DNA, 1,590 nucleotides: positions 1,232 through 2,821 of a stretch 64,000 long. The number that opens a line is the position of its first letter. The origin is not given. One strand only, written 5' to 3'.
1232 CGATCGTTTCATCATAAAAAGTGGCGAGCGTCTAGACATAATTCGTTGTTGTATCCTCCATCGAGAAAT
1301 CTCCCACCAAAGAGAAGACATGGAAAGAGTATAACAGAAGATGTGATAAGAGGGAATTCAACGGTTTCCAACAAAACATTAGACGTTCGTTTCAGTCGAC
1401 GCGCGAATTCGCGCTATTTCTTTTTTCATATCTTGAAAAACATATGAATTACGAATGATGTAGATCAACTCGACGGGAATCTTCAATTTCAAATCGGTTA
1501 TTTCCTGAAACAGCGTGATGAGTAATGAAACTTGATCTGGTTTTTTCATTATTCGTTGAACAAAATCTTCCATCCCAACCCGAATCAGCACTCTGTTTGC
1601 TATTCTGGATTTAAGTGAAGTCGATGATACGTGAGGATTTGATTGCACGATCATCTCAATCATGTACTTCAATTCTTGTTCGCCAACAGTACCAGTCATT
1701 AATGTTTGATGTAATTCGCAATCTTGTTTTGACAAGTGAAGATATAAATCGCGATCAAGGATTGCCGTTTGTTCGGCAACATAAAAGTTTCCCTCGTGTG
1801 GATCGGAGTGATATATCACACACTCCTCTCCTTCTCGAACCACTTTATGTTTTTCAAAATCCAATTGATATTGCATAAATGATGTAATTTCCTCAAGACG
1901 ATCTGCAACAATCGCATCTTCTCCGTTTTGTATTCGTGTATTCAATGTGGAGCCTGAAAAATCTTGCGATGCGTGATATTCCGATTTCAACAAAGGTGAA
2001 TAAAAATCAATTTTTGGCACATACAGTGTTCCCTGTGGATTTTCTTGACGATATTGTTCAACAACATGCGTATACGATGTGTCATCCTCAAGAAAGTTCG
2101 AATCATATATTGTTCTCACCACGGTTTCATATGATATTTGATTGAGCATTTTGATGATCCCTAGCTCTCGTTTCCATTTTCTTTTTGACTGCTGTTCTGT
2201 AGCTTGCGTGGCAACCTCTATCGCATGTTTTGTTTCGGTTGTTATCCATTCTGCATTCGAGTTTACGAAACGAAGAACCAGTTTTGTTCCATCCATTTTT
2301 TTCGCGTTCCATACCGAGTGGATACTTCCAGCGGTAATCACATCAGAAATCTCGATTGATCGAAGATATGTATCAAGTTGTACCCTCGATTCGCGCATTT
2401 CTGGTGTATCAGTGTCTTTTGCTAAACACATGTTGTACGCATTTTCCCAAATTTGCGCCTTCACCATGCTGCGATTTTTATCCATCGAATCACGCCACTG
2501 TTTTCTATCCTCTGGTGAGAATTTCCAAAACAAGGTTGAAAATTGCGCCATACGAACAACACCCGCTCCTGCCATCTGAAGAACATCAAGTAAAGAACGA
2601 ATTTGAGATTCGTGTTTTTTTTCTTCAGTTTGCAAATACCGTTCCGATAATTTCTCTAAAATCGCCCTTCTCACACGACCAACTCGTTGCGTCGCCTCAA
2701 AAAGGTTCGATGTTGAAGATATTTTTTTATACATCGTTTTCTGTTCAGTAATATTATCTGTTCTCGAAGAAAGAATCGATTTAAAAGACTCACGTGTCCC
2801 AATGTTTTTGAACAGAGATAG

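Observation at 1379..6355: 1658-aa single-ORF fusion of an M48-like zinc metalloprotease and a UbiB/ABC1-type atypical kinase domain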

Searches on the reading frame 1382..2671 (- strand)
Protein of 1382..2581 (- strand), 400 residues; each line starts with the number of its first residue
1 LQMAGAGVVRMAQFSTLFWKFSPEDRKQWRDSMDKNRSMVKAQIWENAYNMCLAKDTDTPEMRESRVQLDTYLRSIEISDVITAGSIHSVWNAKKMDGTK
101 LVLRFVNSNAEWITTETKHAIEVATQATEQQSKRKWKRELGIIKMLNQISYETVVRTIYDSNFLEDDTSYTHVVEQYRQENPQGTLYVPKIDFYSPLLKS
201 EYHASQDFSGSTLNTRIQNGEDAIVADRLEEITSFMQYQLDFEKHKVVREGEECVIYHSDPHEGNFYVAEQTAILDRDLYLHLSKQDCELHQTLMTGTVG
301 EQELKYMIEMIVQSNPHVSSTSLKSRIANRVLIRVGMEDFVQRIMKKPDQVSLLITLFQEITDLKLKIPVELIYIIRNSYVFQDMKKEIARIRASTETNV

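Call 3: search_protein_families(library=pfam, proteins=[window:1382-2581:-], max_evalue=1)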
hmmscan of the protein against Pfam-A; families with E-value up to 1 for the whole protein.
window:1382-2581:- (400 aa): 2 families
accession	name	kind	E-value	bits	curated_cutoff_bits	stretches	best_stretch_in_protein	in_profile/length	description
PF03109.22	ABC1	-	0.0018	17.9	22.9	1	81-287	37-221/244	ABC1 atypical kinase-like domain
PF06041.17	DUF924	-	0.031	14.8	27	1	108-220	22-132/180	Bacterial protein of unknown function (DUF924)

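Call 4: search_protein_families(library=ncbifam, proteins=[window:1382-2581:-], max_evalue=1)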
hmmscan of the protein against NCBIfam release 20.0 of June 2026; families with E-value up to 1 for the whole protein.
window:1382-2581:- (400 aa): 1 family
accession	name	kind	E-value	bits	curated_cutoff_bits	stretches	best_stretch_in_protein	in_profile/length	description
TIGR01982.1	UbiB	equivalog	7.9e-06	24.7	487.55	1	256-375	277-394/436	2-polyprenylphenol 6-hydroxylase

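Call 13: search_solved_structures(query=window:1382-2581:-, max_evalue=10, show_alignments=4)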
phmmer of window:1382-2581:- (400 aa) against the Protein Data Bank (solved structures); distinct sequences matched with E-value up to 10: 1.
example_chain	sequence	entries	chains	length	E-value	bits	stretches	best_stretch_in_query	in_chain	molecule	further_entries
8tu0_A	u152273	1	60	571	1.5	10.9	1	133-256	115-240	VP2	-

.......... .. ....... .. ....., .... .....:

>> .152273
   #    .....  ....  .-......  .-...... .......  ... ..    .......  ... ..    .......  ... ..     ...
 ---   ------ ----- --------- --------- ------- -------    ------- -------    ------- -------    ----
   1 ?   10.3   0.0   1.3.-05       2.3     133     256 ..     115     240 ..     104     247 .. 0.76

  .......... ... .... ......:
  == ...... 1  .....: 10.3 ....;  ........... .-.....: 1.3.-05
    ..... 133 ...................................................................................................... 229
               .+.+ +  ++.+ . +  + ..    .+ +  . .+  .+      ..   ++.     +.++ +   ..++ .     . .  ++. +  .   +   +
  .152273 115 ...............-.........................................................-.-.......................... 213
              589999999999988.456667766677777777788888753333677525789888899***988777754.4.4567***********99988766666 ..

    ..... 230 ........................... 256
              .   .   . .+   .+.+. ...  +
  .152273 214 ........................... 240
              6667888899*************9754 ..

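Call 45: predict_structure(alignment_id=A2)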
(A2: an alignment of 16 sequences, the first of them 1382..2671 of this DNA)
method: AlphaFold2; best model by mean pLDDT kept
length: 430 residues; sequences in the alignment: 16
mean_pLDDT: 79.9   pTM: 0.80
mean pLDDT of the five models: 79.9, 77.0, 77.0, 72.7, 72.3
residues with pLDDT >= 90: 143; 70-90: 195; 50-70: 51; < 50: 41
segments of 3 or more residues with pLDDT < 50: 1-23, 65-77
pLDDT, mean of each block of 10 residues (from residue 1): 42 45 50 60 71 66 47 46 56 78 85 70 89 79 79 82 72 83 84 92 96 92 87 84 86 88 96 94 93 87 87 95 89 92 90 92 92 87 86 88 91 91 76
secondary structure, 60 per line:
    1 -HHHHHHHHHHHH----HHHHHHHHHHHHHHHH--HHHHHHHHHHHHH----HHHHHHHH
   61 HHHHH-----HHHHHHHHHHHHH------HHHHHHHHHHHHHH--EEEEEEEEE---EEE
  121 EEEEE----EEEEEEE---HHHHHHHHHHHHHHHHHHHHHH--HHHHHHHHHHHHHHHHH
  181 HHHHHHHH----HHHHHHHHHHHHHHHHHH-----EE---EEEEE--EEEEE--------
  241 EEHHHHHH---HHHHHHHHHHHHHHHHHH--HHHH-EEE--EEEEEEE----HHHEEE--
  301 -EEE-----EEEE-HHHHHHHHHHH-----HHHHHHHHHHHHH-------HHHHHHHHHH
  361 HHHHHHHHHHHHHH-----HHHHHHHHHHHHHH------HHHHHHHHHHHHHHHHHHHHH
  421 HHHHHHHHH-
elements in order: H2-13 H18-33 H36-48 H53-65 H71-83 H90-103 E106-114 E118-125 E130-136 H140-161 H164-188 H193-210 E221-225 E228-232 H243-248 H252-269 H272-275 E277-279 E282-288 E296-298 E302-304 E310-313 H315-325 H331-343 H351-374 H380-393 H400-429

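Call 48: fold_search(model_id=the predicted structure, library=pdb)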
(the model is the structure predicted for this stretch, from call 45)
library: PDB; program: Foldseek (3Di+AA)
matches with E <= 10: 1068; with E <= 0.001: 31
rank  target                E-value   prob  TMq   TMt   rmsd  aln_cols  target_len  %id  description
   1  7udp                  1.1e-09  1.00  0.44  0.49  13.4       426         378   14  Crystal structure of COQ8A-CA157 inhibitor complex in space group C2 (released 2023-01-18)
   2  4ped                  2.6e-09  1.00  0.54  0.59   9.4       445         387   12  Mitochondrial ADCK3 employs an atypical protein kinase-like fold to enable coenzyme Q biosynthes (released 2014-11-19)
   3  7udq_A                3.5e-09  1.00  0.47  0.54  11.5       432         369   14  Crystal structure of COQ8A-CA157 inhibitor complex in space group P1 (released 2023-01-18)
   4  5i35                  1.2e-08  1.00  0.45  0.50  11.9       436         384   13  Structure of the Human mitochondrial kinase COQ8A R611K with AMPPNP (Cerebellar Ataxia and Ubiquinone Deficiency Through (released 2016-08-17)
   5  7udq_B                1.2e-08  1.00  0.52  0.58  10.1       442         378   12  Crystal structure of COQ8A-CA157 inhibitor complex in space group P1 (released 2023-01-18)
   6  7cz2                  1.2e-07  1.00  0.34  0.45  10.8       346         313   12  The complex structure of MSMEG_1954-ADP from Mycobacterium smegmatis (released 2021-12-08)
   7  7cyr                  1.5e-07  1.00  0.44  0.47   9.9       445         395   14  The closed conformation of MSMEG_1954 from Mycobacterium smegmatis (released 2021-12-08)
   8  5yjz                  8.1e-06  1.00  0.34  0.36  14.2       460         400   12  The native crystal structure of Rv3197 from Mycobacterium tuberculosis (released 2018-02-07)
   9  5yk0                  9.0e-06  1.00  0.37  0.40  14.0       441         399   11  The complex structure of Rv3197-ADP from Mycobacterium tuberculosis (released 2018-02-07)
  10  5yk1                  1.5e-05  1.00  0.40  0.43  13.0       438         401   12  The complex structure of Rv3197-AMPPNP from Mycobacterium tuberculosis (released 2018-02-07)
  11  5yk2                  1.9e-05  1.00  0.34  0.36  13.9       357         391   14  The complex structure of Rv3197-erythromycin from Mycobacterium tuberculosis (released 2018-02-07)
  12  7cy2                  2.8e-05  1.00  0.34  0.44  10.2       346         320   13  The open conformation of MSMEG_1954 from Mycobacterium smegmatis (released 2021-12-08)
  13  6zxf_z                6.1e-05  1.00  0.28  0.32  19.4       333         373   11  Cryo-EM structure of a late human pre-40S ribosomal subunit - State G (released 2020-12-02)
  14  4otp                  7.9e-05  1.00  0.29  0.49  12.4       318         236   11  Crystal structure of the catalytic domain of the human RioK1 atypical protein kinase in complex with ADP/Mg2+ (released 2014-07-02)
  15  1nw1_A                1.3e-04  0.99  0.24  0.27  18.2       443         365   12  Crystal Structure of Choline Kinase (released 2003-06-10)
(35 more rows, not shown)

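Call 77: search_solved_structures(query=A2, max_evalue=10, show_alignments=5)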
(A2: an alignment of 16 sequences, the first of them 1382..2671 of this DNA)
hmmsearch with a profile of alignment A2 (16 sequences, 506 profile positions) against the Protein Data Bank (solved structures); distinct sequences matched with E-value up to 10: 6.
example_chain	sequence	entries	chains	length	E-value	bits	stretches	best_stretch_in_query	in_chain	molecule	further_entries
5c2u_A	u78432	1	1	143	0.0045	18.8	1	53-153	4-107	Nup54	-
7tbj_P1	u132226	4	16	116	0.0077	18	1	69-153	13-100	NUP54 Ferrodoxin-like domain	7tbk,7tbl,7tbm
3i0o_A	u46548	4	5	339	0.22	13.2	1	348-383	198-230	Spectinomycin phosphotransferase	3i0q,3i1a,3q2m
3qup_A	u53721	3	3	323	0.32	12.7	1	175-214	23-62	Tyrosine-protein kinase receptor TYRO3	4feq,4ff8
8fvx_A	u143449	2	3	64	0.53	12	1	77-124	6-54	CBFD_NFYB_HMF domain-containing protein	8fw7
8cmp_A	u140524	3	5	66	0.56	11.9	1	77-124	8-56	CBFD_NFYB_HMF domain-containing protein | Transcription factor CBF/NF-Y/archaeal histone domain-containing protein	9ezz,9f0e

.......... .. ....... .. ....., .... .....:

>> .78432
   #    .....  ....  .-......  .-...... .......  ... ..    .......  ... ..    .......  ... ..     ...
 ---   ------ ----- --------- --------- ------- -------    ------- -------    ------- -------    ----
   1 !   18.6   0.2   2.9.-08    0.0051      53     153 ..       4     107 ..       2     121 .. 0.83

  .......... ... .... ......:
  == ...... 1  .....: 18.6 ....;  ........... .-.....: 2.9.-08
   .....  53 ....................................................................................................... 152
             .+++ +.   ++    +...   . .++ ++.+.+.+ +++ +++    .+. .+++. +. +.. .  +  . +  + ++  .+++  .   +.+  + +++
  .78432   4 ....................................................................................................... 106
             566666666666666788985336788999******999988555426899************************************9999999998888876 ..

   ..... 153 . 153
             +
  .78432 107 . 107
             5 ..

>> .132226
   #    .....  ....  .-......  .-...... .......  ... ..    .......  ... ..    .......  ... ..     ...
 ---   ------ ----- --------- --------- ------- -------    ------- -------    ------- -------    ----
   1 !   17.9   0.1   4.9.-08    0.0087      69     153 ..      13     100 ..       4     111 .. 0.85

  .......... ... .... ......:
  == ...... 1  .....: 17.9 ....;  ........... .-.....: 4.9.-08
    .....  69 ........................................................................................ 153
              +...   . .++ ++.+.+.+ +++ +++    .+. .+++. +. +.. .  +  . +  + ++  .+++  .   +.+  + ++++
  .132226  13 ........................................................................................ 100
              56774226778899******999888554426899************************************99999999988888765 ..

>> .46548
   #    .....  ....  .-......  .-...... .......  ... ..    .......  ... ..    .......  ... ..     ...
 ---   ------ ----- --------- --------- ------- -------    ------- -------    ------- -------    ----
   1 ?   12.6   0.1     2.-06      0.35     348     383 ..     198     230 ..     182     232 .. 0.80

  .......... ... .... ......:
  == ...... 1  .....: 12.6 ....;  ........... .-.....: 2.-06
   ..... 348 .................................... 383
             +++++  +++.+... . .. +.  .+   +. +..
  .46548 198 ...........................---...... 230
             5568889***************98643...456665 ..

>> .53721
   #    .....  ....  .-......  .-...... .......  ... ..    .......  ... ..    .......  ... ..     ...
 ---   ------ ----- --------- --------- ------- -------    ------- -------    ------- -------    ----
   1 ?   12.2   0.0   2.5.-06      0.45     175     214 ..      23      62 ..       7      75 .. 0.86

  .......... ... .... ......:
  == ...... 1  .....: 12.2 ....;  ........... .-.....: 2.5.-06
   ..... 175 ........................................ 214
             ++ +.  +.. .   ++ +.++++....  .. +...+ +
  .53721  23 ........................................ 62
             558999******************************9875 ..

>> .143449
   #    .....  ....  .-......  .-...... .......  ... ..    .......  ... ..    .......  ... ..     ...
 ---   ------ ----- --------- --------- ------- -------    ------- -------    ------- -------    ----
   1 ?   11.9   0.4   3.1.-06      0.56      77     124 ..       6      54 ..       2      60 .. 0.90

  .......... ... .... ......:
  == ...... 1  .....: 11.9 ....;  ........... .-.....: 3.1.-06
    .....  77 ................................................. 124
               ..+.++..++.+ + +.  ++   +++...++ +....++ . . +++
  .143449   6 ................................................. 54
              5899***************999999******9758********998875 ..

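Call 95: search_protein_families(library=pfam, alignment_id=A2, max_evalue=0.01)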
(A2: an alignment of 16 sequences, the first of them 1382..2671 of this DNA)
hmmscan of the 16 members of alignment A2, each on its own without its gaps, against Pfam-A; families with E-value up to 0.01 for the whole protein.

A. member 1, window:1382-2671:- (430 aa): 1 family
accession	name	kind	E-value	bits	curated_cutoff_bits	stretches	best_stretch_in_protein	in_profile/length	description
PF03109.22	ABC1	-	0.0022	17.6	22.9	0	112-317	38-221/244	ABC1 atypical kinase-like domain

B. families by the number of members that match (of 16 scanned): 6 families
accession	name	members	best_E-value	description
PF03109.22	ABC1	12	1.8e-07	ABC1 atypical kinase-like domain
PF02958.26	EcKL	1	9.6e-05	Ecdysteroid kinase-like family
PF01636.29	APH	1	0.00078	Phosphotransferase enzyme family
PF07560.16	DUF1539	1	0.00082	Domain of Unknown Function (DUF1539)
PF17904.7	KH_9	1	0.0018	FMRP KH0 domain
PF00772.26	DnaB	1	0.0095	DnaB-like helicase N terminal domain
